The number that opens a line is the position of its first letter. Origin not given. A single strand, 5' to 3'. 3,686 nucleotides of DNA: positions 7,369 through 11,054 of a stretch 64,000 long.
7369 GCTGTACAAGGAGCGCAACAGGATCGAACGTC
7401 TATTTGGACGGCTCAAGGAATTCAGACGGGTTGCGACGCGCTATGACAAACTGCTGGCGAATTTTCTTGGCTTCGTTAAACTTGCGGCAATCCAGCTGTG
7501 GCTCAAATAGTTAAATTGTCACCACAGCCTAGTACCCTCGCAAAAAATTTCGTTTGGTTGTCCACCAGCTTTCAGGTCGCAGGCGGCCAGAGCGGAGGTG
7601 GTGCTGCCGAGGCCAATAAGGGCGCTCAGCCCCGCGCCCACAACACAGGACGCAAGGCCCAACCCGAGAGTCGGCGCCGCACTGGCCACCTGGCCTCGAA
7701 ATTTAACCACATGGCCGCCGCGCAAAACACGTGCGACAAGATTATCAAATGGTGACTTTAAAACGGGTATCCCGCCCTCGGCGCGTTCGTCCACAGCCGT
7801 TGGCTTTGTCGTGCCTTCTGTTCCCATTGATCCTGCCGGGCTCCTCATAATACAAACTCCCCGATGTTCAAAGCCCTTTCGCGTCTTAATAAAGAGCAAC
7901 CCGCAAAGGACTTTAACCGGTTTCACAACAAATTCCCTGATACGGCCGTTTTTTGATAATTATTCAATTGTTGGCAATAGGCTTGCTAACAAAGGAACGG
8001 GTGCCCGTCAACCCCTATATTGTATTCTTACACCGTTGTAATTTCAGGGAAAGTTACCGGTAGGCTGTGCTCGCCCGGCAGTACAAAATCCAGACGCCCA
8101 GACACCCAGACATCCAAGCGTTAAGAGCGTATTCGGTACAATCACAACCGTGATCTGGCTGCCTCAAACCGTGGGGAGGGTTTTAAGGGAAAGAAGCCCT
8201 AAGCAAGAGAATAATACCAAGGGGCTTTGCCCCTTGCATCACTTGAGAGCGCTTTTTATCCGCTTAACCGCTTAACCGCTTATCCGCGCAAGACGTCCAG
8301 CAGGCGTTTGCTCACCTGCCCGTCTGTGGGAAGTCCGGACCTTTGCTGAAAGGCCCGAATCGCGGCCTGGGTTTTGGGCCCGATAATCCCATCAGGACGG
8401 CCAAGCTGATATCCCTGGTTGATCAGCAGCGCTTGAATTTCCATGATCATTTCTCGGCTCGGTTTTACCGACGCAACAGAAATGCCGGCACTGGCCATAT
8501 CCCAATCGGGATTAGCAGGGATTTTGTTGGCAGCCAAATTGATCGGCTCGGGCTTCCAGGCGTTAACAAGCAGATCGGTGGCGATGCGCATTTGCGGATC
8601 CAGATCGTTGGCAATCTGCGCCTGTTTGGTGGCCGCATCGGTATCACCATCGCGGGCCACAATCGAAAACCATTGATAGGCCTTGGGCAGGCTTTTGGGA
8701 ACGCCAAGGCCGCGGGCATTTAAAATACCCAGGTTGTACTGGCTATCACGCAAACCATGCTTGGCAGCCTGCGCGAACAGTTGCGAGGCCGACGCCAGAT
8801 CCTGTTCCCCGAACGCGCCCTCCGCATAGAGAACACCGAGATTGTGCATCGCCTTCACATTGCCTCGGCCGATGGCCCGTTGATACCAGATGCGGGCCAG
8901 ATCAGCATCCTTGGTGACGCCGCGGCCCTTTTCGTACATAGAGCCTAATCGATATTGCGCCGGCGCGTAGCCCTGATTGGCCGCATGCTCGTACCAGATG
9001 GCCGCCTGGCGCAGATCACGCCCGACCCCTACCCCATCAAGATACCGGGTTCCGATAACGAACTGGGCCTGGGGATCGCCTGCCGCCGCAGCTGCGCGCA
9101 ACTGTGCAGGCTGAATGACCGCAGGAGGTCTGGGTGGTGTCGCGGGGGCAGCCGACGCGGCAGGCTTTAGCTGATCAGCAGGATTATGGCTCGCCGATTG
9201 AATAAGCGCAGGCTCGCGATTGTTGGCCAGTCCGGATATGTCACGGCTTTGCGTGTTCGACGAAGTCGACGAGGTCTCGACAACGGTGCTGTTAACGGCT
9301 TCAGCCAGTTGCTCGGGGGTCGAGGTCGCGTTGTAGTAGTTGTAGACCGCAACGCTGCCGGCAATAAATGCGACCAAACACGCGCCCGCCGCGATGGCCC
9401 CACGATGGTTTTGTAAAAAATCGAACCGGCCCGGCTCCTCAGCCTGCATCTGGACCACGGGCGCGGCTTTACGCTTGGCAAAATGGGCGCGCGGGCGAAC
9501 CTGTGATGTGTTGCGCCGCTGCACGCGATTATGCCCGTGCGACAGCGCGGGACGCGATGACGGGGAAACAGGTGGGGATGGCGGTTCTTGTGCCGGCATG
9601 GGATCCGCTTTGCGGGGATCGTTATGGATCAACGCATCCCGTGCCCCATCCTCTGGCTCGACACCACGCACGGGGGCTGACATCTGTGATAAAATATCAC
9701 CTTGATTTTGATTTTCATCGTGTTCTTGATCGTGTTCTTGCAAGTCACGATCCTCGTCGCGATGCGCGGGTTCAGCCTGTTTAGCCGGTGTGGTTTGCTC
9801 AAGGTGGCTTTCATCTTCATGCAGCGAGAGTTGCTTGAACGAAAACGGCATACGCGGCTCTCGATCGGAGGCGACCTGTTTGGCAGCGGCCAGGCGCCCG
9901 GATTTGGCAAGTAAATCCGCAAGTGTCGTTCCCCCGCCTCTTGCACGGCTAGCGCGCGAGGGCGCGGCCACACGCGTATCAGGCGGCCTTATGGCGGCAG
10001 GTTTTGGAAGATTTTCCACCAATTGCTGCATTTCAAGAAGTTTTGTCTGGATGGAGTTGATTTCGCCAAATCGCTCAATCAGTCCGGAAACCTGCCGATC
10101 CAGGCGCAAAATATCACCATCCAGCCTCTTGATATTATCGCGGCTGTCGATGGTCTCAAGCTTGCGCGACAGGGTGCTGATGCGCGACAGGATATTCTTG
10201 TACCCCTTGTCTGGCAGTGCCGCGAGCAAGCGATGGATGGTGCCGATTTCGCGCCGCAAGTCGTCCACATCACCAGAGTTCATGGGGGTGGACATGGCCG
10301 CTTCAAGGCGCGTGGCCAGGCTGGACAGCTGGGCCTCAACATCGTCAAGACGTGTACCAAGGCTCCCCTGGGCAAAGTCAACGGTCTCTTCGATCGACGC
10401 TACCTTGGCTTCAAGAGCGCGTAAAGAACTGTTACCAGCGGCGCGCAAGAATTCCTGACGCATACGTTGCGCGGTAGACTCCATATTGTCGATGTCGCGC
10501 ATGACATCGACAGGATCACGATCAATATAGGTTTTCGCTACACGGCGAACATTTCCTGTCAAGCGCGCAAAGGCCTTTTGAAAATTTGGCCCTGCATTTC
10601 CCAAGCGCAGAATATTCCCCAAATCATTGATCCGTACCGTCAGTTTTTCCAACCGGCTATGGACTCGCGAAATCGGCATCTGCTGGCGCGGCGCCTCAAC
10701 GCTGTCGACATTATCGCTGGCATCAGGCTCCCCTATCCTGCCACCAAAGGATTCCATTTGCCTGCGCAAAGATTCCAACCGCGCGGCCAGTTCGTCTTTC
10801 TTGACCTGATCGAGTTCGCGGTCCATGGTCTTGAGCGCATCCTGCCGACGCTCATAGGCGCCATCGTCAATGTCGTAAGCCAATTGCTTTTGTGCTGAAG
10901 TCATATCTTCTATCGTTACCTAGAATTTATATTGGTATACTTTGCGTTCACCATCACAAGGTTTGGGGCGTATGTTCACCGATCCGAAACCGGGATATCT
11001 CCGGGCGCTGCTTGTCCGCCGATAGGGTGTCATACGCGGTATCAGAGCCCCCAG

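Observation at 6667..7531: IS711/IS427-like element inserted into the 5' end of a giant autotransporter gene, with an apparently reversible in-frame disruption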

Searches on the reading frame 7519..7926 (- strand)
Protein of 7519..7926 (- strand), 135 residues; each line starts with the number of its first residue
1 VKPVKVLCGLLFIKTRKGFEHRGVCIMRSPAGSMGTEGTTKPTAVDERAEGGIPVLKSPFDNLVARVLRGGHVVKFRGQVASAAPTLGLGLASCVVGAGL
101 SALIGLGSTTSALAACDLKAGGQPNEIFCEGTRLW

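Call 6: search_protein_families(library=pfam, proteins=[window:7519-7926:-], max_evalue=0.01)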
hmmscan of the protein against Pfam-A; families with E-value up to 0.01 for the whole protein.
window:7519-7926:- (135 aa): 0 families
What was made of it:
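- On Type Va (classical) autotransporter: No ESPR Pfam hit (call 6).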

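Call 7: search_protein_families(library=ncbifam, proteins=[window:7519-7926:-], max_evalue=0.01)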
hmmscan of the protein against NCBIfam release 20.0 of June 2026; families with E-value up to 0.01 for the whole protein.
window:7519-7926:- (135 aa): 0 families

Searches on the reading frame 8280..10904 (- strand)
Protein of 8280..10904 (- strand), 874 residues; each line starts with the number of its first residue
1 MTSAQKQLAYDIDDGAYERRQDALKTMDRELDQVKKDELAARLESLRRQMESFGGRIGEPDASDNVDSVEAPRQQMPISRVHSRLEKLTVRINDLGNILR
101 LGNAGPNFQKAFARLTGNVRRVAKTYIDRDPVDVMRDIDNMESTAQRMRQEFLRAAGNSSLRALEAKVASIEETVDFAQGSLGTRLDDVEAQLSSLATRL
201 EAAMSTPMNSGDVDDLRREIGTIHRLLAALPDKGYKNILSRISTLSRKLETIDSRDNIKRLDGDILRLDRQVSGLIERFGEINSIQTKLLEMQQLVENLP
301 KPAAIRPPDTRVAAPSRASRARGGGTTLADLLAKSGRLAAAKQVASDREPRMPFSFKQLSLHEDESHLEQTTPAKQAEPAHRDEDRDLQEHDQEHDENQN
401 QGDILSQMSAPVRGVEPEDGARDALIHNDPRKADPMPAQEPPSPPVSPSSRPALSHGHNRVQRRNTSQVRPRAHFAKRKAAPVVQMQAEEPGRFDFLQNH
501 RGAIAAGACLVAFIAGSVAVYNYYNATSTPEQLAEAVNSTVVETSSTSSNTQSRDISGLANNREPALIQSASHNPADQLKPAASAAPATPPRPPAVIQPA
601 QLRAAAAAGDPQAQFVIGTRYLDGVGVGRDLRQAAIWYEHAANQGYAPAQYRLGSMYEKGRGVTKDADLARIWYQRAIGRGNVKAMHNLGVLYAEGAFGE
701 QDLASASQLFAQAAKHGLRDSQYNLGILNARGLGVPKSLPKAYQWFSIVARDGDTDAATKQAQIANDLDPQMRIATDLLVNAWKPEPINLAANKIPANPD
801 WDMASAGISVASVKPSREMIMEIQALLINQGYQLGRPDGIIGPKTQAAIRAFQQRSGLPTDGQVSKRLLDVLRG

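Call 22: search_protein_families(library=pfam, proteins=[window:8280-10904:-], max_evalue=0.0001)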
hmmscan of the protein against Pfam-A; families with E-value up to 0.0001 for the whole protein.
window:8280-10904:- (874 aa): 2 families
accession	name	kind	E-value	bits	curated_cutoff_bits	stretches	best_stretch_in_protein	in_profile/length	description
PF08238.18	Sel1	-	1e-29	102.3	30.7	3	647-681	1-35/36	Sel1 repeat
PF01471.23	PG_binding_1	-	1.9e-14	54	23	1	817-872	2-57/57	Putative peptidoglycan binding domain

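Call 46: find_encoding_contigs(protein=window:8280-10904:-, flank=10000, max_places=6)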
Protein window:8280-10904:- (874 aa): no gene with exactly this product is on record in the collection.
